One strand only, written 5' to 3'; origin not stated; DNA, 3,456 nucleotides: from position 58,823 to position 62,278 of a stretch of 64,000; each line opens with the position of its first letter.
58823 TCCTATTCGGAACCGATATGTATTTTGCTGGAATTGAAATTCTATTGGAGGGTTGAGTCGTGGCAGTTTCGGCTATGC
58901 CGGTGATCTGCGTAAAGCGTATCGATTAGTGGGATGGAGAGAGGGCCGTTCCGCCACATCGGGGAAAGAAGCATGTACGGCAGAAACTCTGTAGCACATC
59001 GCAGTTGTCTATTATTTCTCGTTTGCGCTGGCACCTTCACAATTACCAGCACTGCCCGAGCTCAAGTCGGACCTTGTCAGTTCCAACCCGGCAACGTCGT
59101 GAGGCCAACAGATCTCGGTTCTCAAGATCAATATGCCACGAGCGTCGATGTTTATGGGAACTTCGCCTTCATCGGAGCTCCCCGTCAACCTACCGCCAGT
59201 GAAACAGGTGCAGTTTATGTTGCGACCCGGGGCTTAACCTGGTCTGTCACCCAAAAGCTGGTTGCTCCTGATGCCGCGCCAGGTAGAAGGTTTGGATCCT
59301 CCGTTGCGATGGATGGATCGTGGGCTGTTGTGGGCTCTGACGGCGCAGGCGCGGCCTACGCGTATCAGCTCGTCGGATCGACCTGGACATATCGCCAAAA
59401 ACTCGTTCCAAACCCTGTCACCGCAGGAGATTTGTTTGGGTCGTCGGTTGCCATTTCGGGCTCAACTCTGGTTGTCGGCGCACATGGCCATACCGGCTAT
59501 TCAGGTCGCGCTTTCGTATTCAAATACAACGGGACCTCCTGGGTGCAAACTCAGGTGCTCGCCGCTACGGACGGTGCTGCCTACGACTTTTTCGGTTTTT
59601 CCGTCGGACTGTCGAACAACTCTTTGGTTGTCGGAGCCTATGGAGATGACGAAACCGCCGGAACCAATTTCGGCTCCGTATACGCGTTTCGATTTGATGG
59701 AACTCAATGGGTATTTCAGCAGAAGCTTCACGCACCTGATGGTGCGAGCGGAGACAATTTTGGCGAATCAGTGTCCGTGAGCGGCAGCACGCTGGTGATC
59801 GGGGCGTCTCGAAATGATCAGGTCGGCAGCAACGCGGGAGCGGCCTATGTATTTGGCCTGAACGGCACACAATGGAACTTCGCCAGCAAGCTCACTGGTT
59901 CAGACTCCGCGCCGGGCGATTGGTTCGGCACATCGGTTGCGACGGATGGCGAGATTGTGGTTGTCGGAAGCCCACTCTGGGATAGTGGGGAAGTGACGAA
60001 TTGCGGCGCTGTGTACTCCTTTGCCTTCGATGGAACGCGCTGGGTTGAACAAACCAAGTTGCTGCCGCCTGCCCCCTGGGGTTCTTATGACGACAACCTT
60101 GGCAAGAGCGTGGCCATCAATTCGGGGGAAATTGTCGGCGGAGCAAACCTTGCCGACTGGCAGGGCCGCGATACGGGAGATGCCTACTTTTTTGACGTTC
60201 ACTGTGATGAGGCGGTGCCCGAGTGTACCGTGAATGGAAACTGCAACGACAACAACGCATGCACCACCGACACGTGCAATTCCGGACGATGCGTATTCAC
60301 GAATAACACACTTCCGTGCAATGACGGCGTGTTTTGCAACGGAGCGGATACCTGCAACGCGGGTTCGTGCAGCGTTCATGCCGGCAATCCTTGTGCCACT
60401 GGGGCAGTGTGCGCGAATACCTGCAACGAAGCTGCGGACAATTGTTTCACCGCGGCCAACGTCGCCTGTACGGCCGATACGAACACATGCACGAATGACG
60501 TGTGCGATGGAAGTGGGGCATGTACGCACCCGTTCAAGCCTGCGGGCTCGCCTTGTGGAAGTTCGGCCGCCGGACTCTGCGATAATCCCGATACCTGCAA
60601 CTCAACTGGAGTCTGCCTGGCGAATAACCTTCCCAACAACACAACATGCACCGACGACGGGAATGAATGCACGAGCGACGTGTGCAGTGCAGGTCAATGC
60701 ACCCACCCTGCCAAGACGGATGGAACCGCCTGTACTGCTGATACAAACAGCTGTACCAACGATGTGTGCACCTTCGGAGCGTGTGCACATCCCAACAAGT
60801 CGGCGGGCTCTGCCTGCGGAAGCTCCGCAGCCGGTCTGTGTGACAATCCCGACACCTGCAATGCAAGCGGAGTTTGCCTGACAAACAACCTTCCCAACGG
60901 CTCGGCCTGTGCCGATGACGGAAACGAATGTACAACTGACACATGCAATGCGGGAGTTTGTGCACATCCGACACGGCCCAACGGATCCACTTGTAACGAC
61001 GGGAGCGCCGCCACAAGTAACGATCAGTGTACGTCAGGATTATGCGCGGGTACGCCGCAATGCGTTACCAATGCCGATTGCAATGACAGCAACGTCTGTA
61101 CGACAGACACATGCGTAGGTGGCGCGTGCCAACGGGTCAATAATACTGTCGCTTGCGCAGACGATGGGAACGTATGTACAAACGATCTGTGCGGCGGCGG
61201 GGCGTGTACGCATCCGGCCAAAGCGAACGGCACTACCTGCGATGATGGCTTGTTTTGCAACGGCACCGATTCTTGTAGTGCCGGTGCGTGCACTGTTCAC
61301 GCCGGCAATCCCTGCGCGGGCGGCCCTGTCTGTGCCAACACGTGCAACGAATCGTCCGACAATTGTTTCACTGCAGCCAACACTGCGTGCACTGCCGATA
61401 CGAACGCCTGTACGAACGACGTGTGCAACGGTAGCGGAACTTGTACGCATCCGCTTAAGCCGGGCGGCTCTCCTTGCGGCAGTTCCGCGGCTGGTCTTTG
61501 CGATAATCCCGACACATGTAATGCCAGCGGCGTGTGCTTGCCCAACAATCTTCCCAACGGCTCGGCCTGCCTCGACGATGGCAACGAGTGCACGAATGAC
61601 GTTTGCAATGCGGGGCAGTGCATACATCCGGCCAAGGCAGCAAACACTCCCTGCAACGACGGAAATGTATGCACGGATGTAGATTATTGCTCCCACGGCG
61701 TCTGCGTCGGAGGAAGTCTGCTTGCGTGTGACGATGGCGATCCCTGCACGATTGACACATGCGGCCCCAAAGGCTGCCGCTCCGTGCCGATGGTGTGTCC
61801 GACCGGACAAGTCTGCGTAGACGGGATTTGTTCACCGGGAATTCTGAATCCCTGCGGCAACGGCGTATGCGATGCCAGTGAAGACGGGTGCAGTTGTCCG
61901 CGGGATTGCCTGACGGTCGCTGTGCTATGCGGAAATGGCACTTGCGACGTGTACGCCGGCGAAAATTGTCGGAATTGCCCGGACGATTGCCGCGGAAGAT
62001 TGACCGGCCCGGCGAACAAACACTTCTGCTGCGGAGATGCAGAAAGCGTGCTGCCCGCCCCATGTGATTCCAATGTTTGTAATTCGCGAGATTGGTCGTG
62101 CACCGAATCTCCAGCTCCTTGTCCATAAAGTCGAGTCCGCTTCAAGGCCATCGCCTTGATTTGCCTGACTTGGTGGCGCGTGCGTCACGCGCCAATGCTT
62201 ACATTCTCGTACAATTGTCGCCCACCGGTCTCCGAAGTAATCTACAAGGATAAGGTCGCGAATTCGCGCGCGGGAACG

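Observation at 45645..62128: Four giant secreted proteins share Cys-rich stalk modules but carry four different heads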

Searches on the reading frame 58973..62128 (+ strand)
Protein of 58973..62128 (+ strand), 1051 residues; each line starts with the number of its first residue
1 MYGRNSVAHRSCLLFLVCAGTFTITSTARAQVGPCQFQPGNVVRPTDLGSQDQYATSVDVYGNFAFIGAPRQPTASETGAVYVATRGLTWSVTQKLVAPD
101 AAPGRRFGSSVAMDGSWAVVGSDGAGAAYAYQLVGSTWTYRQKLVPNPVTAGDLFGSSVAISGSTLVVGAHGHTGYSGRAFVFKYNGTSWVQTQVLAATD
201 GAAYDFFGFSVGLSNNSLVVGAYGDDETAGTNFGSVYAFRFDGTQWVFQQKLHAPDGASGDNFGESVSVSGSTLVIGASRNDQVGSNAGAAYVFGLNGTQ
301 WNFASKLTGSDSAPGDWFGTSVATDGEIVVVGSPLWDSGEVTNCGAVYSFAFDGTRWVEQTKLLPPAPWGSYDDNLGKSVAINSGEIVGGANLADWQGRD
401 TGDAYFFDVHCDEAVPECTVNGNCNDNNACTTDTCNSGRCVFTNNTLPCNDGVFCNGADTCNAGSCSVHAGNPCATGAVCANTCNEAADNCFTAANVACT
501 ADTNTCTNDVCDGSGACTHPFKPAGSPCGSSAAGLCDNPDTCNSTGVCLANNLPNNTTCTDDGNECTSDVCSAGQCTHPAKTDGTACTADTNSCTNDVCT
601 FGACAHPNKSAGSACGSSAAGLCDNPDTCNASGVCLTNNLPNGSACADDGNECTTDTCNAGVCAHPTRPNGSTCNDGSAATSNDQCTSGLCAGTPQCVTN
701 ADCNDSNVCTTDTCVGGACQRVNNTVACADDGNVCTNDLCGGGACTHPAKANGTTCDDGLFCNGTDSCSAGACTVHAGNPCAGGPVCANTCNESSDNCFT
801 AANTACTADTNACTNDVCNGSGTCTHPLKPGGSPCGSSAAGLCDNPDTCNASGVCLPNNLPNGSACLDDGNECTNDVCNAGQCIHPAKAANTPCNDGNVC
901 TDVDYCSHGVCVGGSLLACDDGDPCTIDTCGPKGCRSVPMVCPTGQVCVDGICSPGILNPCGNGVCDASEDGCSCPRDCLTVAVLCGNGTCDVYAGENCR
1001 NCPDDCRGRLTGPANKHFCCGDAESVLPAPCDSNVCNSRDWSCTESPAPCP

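Call 7: search_protein_families(library=pfam, proteins=[window:58973-62128:+], max_evalue=0.1)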
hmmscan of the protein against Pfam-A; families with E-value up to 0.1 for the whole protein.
window:58973-62128:+ (1051 aa): 2 families
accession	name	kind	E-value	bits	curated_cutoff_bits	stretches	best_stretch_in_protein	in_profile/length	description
PF14312.12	FG-GAP_2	-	2e-79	262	23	7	246-294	1-49/49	FG-GAP repeat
PF00526.23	Dicty_CTDC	-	7.8e-09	35.6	27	3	919-940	2-24/24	Dictyostelium (slime mold) repeat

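Call 8: search_protein_families(library=ncbifam, proteins=[window:58973-62128:+], max_evalue=0.1)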
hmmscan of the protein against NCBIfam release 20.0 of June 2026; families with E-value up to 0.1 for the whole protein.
window:58973-62128:+ (1051 aa): 0 families

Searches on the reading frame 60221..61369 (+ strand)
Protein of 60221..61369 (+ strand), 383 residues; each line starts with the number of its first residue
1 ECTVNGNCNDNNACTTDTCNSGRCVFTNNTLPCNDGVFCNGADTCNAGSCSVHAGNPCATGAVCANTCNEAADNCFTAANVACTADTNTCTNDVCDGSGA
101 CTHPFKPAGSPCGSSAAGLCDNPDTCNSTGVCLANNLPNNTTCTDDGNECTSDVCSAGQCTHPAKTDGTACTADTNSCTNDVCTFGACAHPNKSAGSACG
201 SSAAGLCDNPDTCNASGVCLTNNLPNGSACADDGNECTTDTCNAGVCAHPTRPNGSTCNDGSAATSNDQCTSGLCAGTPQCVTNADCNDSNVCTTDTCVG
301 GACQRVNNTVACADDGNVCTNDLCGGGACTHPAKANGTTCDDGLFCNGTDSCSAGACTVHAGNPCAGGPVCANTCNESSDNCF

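Call 84: search_solved_structures(query=window:60221-61369:+, max_evalue=1)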
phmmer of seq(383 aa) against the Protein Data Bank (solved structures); distinct sequences matched with E-value up to 1: 5.
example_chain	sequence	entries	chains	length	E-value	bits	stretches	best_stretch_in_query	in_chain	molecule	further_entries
2wl7_A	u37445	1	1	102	0.23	13.8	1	196-238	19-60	DISKS LARGE HOMOLOG 2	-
4h11_A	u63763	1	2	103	0.24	13.7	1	196-238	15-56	Disks large homolog 2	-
2i1n_A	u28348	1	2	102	0.4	13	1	196-235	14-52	Discs, large homolog 3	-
8bp5_A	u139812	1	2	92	0.52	12.6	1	196-240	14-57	Disks large-like protein 1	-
8c1t_D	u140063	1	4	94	0.55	12.5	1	196-240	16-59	Disks large-like protein 1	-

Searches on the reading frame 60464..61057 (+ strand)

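Call 67: search_protein_families(library=pfam, proteins=[window:60464-61057:+], max_evalue=1)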
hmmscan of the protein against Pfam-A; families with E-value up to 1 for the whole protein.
seq(198 aa): 2 families
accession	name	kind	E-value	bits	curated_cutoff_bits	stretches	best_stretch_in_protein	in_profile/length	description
PF00526.23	Dicty_CTDC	-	0.006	16.8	27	2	150-168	2-21/24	Dictyostelium (slime mold) repeat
PF04706.18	Dickkopf_N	-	0.075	13.8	25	1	82-108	25-51/51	Dickkopf N-terminal cysteine-rich region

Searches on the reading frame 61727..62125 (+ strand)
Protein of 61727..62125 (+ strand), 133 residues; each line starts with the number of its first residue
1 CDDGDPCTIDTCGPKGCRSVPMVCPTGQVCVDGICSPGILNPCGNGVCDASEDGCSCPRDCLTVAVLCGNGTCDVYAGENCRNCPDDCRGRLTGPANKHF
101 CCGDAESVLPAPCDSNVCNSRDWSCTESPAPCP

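Call 67: search_protein_families(library=pfam, proteins=[window:61727-62125:+], max_evalue=1)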
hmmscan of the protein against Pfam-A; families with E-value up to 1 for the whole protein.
seq(133 aa): 1 family
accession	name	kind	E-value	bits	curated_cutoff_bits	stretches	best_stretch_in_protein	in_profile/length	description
PF00526.23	Dicty_CTDC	-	3.7e-08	33.5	27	1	1-22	2-24/24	Dictyostelium (slime mold) repeat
